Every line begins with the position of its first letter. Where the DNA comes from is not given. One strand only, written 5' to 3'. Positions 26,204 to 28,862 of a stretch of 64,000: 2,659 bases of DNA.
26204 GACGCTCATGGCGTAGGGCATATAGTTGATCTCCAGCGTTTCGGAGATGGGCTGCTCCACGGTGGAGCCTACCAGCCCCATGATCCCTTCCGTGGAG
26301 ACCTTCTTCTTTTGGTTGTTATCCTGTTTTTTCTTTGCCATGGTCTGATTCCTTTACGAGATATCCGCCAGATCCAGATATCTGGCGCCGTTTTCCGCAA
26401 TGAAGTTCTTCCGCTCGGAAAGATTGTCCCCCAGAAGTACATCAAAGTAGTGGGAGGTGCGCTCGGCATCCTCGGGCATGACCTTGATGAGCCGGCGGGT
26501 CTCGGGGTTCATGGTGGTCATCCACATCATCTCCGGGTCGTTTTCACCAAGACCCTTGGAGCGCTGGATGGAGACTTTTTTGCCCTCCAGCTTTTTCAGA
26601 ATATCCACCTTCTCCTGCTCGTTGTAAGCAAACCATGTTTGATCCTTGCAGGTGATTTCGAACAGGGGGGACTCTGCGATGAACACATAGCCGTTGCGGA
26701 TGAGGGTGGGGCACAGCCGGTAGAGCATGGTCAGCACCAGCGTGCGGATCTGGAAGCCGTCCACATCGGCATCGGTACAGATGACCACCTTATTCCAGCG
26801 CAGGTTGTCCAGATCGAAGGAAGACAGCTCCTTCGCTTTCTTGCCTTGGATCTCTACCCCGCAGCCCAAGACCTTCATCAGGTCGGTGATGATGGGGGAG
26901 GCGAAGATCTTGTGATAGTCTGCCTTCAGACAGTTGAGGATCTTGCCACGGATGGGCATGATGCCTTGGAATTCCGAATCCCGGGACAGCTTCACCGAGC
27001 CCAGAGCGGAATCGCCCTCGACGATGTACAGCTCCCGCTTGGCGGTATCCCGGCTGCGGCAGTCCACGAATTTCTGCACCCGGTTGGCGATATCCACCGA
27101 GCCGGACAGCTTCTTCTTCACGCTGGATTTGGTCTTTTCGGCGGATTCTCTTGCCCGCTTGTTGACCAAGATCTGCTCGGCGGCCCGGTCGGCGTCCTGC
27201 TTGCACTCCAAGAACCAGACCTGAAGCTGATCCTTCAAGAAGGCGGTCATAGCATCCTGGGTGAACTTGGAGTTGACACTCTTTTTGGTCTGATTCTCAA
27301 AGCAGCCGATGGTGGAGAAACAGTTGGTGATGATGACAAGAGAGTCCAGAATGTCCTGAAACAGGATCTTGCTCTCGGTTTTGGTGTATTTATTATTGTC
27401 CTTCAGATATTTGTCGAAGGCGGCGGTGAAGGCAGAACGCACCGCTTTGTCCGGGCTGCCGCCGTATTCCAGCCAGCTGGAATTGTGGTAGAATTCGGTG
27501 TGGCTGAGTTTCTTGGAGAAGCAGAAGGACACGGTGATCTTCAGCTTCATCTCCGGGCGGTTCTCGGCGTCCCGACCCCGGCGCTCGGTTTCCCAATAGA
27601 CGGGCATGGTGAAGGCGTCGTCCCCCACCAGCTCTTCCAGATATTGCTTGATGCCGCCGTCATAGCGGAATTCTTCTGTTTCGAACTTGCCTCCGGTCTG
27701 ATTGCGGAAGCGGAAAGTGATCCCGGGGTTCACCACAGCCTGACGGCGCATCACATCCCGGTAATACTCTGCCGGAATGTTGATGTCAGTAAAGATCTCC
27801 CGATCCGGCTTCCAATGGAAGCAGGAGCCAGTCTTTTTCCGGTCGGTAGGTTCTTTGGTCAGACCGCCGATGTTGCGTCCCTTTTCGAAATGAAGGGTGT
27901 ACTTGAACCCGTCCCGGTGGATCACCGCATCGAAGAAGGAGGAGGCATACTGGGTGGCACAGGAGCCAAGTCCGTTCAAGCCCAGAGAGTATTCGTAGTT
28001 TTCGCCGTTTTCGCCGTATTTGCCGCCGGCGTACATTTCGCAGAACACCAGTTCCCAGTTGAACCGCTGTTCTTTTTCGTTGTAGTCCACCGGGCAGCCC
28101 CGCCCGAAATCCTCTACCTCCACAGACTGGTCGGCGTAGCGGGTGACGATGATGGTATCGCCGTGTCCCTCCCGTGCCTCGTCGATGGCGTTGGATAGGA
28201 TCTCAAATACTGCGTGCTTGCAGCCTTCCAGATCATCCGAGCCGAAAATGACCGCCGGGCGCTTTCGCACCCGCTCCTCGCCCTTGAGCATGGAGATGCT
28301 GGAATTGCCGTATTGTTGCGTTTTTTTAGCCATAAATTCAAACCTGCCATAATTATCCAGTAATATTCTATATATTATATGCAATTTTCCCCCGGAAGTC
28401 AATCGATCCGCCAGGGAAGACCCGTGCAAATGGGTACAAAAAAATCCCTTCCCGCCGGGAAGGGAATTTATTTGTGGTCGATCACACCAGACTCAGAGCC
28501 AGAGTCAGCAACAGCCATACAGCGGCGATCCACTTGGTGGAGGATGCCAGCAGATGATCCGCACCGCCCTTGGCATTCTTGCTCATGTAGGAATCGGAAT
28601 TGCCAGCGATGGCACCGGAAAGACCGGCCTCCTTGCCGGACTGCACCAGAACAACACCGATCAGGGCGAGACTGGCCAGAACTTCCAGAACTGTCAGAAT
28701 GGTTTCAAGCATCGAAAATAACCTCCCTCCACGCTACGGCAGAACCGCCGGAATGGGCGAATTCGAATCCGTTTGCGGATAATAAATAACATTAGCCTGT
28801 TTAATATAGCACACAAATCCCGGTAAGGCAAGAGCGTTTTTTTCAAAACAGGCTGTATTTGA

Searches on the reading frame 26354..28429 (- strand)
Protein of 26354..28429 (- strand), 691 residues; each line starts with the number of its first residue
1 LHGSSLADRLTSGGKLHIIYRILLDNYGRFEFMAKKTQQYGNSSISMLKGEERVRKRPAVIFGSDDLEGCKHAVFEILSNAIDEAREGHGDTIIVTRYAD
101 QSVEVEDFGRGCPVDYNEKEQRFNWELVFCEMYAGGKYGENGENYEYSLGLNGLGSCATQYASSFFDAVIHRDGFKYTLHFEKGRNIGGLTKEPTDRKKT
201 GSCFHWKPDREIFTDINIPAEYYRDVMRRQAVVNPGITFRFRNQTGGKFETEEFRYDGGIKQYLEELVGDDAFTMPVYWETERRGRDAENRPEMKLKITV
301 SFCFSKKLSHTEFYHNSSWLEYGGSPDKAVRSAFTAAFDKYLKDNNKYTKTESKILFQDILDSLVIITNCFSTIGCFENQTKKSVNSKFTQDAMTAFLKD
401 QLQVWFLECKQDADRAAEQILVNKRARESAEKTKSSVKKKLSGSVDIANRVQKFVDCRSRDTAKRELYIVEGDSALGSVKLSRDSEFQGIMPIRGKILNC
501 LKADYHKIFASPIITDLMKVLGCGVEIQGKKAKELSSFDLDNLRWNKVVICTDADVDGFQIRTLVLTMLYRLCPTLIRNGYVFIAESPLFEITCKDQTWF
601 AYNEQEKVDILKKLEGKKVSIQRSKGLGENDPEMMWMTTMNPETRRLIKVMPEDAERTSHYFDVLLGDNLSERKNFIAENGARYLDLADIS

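Call 75: search_protein_families(library=pfam, proteins=[window:26354-28429:-], max_evalue=0.001)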
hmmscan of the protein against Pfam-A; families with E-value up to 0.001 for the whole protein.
window:26354-28429:- (691 aa): 4 families
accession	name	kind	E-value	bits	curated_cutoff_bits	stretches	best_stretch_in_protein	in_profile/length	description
PF00204.31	DNA_gyraseB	-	5.5e-27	94.8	27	1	259-434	1-171/173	DNA gyrase B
PF00986.26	DNA_gyraseB_C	-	8.5e-24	83.9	29.8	1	617-677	2-62/63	DNA gyrase B subunit, carboxyl terminus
PF01751.28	Toprim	-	2.4e-16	60.1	23.1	1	466-584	1-93/96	Toprim domain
PF02518.31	HATPase_c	-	6.7e-05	23.7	26.4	1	67-155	3-76/111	Histidine kinase-, DNA gyrase B-, and HSP90-like ATPase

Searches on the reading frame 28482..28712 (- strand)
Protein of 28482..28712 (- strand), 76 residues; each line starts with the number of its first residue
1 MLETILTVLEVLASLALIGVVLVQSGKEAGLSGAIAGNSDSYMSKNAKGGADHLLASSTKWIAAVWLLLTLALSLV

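Call 75: search_protein_families(library=pfam, proteins=[window:28482-28712:-], max_evalue=0.001)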
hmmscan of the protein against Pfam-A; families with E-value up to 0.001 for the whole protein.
window:28482-28712:- (76 aa): 1 family
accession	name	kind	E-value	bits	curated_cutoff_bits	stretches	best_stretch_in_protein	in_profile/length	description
PF03840.19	SecG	-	2e-18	66.7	29.2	1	5-75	1-69/70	Preprotein translocase SecG subunit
